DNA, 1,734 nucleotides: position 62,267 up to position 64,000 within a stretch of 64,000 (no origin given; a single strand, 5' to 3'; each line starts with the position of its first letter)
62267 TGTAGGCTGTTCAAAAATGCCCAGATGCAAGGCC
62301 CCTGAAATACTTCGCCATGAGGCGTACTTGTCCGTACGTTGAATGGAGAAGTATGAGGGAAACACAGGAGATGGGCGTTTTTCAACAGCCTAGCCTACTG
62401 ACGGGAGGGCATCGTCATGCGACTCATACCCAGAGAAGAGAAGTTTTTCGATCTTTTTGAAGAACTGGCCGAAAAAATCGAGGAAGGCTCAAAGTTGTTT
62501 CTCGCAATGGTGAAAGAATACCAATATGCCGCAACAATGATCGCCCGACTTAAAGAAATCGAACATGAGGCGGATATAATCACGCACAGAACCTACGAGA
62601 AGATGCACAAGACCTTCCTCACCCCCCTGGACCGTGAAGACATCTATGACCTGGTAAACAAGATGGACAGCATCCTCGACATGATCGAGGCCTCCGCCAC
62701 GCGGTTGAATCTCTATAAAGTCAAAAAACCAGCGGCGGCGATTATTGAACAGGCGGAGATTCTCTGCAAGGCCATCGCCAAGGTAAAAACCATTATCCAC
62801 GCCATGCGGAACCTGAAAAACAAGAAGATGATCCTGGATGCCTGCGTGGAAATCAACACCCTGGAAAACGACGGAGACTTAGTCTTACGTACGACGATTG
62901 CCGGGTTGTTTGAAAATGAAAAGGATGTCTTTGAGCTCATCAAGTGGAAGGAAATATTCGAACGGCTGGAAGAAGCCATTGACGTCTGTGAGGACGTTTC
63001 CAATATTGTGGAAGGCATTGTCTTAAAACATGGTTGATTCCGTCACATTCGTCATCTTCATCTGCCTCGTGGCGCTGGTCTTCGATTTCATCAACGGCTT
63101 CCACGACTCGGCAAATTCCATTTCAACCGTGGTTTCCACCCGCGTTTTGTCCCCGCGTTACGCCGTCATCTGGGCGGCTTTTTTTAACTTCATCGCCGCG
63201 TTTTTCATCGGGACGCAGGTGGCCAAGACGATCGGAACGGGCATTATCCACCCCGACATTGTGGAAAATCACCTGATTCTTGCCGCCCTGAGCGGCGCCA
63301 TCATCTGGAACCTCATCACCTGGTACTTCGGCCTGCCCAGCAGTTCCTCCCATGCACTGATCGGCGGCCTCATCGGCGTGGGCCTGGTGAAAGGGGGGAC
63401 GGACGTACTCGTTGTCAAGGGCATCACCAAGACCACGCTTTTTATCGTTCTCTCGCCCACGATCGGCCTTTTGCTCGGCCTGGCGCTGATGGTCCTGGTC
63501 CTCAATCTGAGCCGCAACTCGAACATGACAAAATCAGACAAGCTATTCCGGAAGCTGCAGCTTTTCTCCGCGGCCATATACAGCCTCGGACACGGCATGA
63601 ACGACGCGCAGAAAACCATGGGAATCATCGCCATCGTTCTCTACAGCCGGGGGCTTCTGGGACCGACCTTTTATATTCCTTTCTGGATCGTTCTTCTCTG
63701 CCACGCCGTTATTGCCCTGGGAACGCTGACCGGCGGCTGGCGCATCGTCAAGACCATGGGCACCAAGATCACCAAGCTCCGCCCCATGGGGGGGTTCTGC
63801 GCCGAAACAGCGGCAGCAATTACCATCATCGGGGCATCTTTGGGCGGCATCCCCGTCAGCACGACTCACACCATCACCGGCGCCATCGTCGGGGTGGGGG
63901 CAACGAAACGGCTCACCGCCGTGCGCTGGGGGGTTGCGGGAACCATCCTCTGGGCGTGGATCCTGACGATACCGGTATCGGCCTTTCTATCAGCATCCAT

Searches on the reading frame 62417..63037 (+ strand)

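Call 32: search_protein_families(library=pfam, proteins=[window:62417-63037:+], max_evalue=0.01)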
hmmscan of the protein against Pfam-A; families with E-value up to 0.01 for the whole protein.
window:62417-63037:+ (206 aa): 1 family
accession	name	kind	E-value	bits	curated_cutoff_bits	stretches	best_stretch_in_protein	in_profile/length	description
PF01865.21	PhoU_div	-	3e-26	92.5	24.4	1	5-203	8-213/214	Protein of unknown function DUF47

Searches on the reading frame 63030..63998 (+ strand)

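Call 32: search_protein_families(library=pfam, proteins=[window:63030-63998:+], max_evalue=0.01)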
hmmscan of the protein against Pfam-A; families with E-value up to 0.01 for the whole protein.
window:63030-63998:+ (323 aa): 1 family
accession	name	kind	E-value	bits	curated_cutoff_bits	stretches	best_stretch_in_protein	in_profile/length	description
PF01384.25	PHO4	-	3.6e-101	339.1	33.7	1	22-321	1-350/350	Phosphate transporter family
